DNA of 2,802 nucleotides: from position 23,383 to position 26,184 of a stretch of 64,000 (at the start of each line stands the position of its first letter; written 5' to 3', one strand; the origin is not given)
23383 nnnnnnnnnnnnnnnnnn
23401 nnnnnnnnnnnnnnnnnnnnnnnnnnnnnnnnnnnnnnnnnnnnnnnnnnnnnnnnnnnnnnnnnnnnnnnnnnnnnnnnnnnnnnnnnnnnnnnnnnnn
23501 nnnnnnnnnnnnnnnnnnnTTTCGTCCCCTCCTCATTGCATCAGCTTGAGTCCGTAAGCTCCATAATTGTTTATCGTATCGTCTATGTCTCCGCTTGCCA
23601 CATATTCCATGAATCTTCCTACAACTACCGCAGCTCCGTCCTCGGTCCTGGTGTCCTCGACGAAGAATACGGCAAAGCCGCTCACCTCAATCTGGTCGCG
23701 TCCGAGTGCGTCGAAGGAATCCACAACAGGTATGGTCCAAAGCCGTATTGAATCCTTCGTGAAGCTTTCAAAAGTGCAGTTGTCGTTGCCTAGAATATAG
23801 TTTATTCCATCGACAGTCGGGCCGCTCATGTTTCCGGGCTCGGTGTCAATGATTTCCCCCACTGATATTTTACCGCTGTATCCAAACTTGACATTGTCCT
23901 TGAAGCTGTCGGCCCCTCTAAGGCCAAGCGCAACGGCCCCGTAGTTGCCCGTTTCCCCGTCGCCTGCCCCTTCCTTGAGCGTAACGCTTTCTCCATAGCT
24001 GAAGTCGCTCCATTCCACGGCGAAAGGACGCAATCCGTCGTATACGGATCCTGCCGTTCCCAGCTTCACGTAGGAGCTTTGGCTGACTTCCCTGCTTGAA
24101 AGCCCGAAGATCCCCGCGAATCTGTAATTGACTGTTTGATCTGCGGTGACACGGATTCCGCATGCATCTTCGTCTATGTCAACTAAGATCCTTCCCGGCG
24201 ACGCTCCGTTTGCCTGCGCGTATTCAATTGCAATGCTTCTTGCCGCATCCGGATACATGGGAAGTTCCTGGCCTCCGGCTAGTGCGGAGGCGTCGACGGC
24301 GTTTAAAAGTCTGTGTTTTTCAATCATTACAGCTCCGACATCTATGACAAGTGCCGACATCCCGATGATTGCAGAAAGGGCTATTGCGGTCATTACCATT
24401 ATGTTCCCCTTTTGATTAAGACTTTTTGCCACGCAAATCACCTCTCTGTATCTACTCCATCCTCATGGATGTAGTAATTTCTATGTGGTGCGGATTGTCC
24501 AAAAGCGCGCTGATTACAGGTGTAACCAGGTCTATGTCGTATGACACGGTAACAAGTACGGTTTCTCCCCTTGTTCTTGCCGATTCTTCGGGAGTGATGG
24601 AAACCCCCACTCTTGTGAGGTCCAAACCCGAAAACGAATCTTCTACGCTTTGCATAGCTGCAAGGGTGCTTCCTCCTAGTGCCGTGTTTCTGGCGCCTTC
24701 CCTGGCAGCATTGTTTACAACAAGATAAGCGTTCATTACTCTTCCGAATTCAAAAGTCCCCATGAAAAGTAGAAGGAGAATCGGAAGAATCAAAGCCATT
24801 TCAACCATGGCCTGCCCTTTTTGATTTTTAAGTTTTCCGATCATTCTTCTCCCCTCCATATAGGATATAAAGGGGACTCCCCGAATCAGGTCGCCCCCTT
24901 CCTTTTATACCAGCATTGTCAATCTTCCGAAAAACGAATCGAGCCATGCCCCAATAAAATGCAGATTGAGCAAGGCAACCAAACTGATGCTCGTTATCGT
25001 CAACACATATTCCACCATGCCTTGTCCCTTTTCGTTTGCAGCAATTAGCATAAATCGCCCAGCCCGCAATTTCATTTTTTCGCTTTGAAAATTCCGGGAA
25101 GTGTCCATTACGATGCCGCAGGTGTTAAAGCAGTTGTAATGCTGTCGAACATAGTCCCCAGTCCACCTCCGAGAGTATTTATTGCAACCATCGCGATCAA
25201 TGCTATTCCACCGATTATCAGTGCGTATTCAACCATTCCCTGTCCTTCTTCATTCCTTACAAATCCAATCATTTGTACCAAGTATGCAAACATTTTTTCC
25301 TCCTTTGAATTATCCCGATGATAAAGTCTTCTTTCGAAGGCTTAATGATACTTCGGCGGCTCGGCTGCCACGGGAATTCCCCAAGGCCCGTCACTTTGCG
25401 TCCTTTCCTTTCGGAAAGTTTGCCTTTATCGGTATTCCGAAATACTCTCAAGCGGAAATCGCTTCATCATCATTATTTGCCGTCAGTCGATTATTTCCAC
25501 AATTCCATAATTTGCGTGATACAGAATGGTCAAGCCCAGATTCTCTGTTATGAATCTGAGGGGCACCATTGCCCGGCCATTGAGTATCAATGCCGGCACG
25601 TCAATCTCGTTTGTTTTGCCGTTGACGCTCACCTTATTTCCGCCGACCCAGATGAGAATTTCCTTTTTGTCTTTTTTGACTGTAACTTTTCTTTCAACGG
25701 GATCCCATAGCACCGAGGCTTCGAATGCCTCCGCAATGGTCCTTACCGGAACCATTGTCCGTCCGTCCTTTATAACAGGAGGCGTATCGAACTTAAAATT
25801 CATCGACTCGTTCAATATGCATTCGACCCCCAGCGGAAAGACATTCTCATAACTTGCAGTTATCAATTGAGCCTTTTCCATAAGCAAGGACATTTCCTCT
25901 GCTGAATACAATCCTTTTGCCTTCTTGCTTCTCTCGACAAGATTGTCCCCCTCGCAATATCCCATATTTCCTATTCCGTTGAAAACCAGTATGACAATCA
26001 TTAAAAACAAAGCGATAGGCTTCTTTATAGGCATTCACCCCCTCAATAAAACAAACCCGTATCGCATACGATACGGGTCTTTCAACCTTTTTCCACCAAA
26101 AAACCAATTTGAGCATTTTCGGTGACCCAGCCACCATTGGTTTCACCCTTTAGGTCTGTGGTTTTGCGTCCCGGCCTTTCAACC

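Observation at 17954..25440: Complete Gram-positive Tad/Flp pilus operon placed under a c-di-GMP-I riboswitch with an apparent SD-sequestering platform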

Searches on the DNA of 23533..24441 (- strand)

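Call 13: search_rna_families(sources=[L001, L002, L003, L004, L005, L006, L007, L008, L009, L010, L011, L012, L013, L014, L015, L016], threshold=gathering)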
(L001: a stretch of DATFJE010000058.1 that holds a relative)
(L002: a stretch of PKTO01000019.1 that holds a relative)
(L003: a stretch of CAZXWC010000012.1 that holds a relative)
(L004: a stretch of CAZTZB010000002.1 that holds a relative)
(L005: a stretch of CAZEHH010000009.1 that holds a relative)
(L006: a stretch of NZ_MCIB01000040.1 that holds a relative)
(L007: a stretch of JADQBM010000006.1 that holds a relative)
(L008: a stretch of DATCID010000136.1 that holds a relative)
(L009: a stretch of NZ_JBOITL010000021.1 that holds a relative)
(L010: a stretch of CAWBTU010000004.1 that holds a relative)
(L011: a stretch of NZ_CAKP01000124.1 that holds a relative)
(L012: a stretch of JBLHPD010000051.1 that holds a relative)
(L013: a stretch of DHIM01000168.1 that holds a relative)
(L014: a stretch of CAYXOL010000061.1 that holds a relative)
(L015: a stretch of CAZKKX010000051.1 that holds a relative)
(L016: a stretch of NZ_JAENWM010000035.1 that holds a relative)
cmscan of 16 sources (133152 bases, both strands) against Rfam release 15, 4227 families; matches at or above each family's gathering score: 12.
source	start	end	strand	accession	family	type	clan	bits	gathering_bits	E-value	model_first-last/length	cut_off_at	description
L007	1896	2242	+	RF00010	RNaseP_bact_a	Gene; ribozyme;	CL00002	302.3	100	1.2e-97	1-367/367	no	Bacterial RNase P class A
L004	2257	2341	+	RF01051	c-di-GMP-I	Cis-reg; riboswitch;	CL00126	77.6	35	3.3e-13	1-87/87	no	c-di-GMP-I riboswitch aptamer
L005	2272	2356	+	RF01051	c-di-GMP-I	Cis-reg; riboswitch;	CL00126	76.1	35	7.5e-13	1-87/87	no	c-di-GMP-I riboswitch aptamer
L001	2236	2320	+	RF01051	c-di-GMP-I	Cis-reg; riboswitch;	CL00126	75.4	35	1.1e-12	1-87/87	no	c-di-GMP-I riboswitch aptamer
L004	3024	3106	+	RF03167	c-di-GMP-I-GGC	Cis-reg; riboswitch;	CL00126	74.6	59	1.6e-15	1-80/80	no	c-di-GMP-I-GGC riboswitch aptamer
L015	2443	2527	+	RF01051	c-di-GMP-I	Cis-reg; riboswitch;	CL00126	73.6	35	3.1e-12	1-87/87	no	c-di-GMP-I riboswitch aptamer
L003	2236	2320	+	RF01051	c-di-GMP-I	Cis-reg; riboswitch;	CL00126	72.9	35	4.6e-12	1-87/87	no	c-di-GMP-I riboswitch aptamer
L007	2361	2446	+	RF01051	c-di-GMP-I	Cis-reg; riboswitch;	CL00126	71.6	35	9.5e-12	1-87/87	no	c-di-GMP-I riboswitch aptamer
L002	241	323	+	RF03167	c-di-GMP-I-GGC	Cis-reg; riboswitch;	CL00126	70.4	59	2.6e-14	1-80/80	no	c-di-GMP-I-GGC riboswitch aptamer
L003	3005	3087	+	RF01051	c-di-GMP-I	Cis-reg; riboswitch;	CL00126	67.2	35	1.1e-10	1-87/87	no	c-di-GMP-I riboswitch aptamer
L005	3040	3122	+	RF03167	c-di-GMP-I-GGC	Cis-reg; riboswitch;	CL00126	67.2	59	2.1e-13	1-80/80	no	c-di-GMP-I-GGC riboswitch aptamer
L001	3005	3087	+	RF03167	c-di-GMP-I-GGC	Cis-reg; riboswitch;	CL00126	60.7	59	1.5e-11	1-80/80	no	c-di-GMP-I-GGC riboswitch aptamer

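Call 62: search_rna_families(sources=[L017, L018, L019, L020, L021, L022, L023, L024, L025, L026, L027, L028, L029, L030, L031, L032, L033, L034], threshold=gathering)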
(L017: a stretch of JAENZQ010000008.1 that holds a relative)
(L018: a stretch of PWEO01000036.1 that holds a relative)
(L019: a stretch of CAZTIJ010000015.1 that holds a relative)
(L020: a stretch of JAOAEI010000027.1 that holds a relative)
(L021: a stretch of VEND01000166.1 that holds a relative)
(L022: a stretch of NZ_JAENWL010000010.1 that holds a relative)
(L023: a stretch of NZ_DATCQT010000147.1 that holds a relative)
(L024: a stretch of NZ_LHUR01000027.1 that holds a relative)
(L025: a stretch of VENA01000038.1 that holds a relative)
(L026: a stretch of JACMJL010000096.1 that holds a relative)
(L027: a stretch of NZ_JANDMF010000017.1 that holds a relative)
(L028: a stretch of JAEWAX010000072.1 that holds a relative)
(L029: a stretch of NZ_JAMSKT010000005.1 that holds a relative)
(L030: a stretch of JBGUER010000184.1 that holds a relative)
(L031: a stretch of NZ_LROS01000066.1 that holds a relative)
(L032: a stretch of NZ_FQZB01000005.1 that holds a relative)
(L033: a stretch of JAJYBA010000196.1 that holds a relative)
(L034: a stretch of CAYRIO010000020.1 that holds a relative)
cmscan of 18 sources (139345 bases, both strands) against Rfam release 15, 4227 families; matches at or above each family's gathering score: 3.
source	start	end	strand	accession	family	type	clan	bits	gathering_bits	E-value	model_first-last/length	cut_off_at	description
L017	1933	2358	+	RF00010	RNaseP_bact_a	Gene; ribozyme;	CL00002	297.3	100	6.4e-96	1-367/367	no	Bacterial RNase P class A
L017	2459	2543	+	RF01051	c-di-GMP-I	Cis-reg; riboswitch;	CL00126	75.1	35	1.4e-12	1-87/87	no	c-di-GMP-I riboswitch aptamer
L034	4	84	-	RF00005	tRNA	Gene; tRNA;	CL00001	51.3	29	9.3e-08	1-71/71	no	tRNA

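Call 63: search_rna_families(sources=[L035, L036, L037, L038, L039, L040, L041, L042, L043, L044, L045, L046, L047, L048, L049, L050, L051, L052], threshold=gathering)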
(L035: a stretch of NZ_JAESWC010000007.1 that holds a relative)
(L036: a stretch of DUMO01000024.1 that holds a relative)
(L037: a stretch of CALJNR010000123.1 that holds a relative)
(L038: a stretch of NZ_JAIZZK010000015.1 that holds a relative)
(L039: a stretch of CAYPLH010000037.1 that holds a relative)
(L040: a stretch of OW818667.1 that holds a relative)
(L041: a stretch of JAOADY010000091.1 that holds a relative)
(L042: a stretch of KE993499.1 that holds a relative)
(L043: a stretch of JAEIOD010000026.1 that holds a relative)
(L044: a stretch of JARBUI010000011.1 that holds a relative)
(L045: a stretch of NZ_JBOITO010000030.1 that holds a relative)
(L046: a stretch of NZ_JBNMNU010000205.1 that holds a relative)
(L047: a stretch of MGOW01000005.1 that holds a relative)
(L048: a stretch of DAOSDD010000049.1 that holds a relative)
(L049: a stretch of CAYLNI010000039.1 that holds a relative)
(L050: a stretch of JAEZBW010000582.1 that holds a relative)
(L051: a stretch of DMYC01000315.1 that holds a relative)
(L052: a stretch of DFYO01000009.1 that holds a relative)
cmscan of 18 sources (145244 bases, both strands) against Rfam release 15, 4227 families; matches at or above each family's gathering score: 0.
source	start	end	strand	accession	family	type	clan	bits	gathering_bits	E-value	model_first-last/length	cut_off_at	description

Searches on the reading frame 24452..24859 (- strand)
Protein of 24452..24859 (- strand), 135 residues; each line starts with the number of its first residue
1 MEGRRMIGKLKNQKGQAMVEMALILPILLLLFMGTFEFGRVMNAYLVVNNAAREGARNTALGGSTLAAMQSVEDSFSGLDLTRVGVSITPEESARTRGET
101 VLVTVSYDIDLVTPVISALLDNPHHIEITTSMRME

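Call 4: search_protein_families(library=pfam, proteins=[window:24452-24859:-], max_evalue=0.01)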
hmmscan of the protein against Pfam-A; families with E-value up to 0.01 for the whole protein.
window:24452-24859:- (135 aa): 1 family
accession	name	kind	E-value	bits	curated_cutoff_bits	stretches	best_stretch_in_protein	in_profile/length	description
PF07811.17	TadE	-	3.4e-19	69.1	22.9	1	15-57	1-43/43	TadE-like protein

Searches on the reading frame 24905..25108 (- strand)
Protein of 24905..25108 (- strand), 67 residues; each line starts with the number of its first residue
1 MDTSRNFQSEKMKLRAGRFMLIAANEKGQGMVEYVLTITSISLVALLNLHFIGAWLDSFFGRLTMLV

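Call 4: search_protein_families(library=pfam, proteins=[window:24905-25108:-], max_evalue=0.01)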
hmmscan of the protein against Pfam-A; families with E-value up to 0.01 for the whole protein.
window:24905-25108:- (67 aa): 0 families

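Call 49: search_protein_families(library=ncbifam, proteins=[window:24905-25108:-], max_evalue=0.01)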
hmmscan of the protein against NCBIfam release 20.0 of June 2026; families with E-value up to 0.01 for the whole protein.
window:24905-25108:- (67 aa): 0 families

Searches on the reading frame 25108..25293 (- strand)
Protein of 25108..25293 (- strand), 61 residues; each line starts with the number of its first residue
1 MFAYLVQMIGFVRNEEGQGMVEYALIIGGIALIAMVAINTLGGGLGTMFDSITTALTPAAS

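Call 4: search_protein_families(library=pfam, proteins=[window:25108-25293:-], max_evalue=0.01)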
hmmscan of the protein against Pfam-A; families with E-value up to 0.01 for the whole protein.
window:25108-25293:- (61 aa): 2 families
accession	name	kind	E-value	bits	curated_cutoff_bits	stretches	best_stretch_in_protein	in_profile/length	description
PF04964.19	Flp_Fap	-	8.6e-12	45.1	32.2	1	11-56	1-46/46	Flp/Fap pilin component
PF04021.17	Class_IIIsignal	-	0.0005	20.4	23.7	1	17-40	3-26/27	Class III signal peptide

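Call 49: search_protein_families(library=ncbifam, proteins=[window:25108-25293:-], max_evalue=0.01)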
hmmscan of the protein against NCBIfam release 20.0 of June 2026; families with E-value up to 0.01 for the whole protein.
window:25108-25293:- (61 aa): 0 families

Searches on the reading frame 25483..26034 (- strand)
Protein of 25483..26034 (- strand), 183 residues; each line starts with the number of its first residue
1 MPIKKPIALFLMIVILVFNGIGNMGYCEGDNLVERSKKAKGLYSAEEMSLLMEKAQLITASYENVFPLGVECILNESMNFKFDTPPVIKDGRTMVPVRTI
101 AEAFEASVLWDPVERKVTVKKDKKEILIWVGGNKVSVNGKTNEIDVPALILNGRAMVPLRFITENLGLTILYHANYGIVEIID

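Call 31: search_protein_families(library=pfam, proteins=[window:25483-26034:-], max_evalue=0.001)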
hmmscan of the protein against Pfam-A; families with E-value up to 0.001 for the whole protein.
window:25483-26034:- (183 aa): 1 family
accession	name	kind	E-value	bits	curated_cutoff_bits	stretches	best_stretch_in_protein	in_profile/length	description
PF07833.16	Cu_amine_oxidN1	-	1.2e-33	115.7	24.2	1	79-180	6-107/108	Copper amine oxidase N-terminal domain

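Call 49: search_protein_families(library=ncbifam, proteins=[window:25483-26034:-], max_evalue=0.01)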
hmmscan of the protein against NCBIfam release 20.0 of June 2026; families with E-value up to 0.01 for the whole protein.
window:25483-26034:- (183 aa): 1 family
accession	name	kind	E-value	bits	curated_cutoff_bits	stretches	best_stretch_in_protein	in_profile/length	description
NF011285.0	PRK14696.1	equivalog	4.6e-07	28.3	1278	1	77-164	19-107/757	primary-amine oxidase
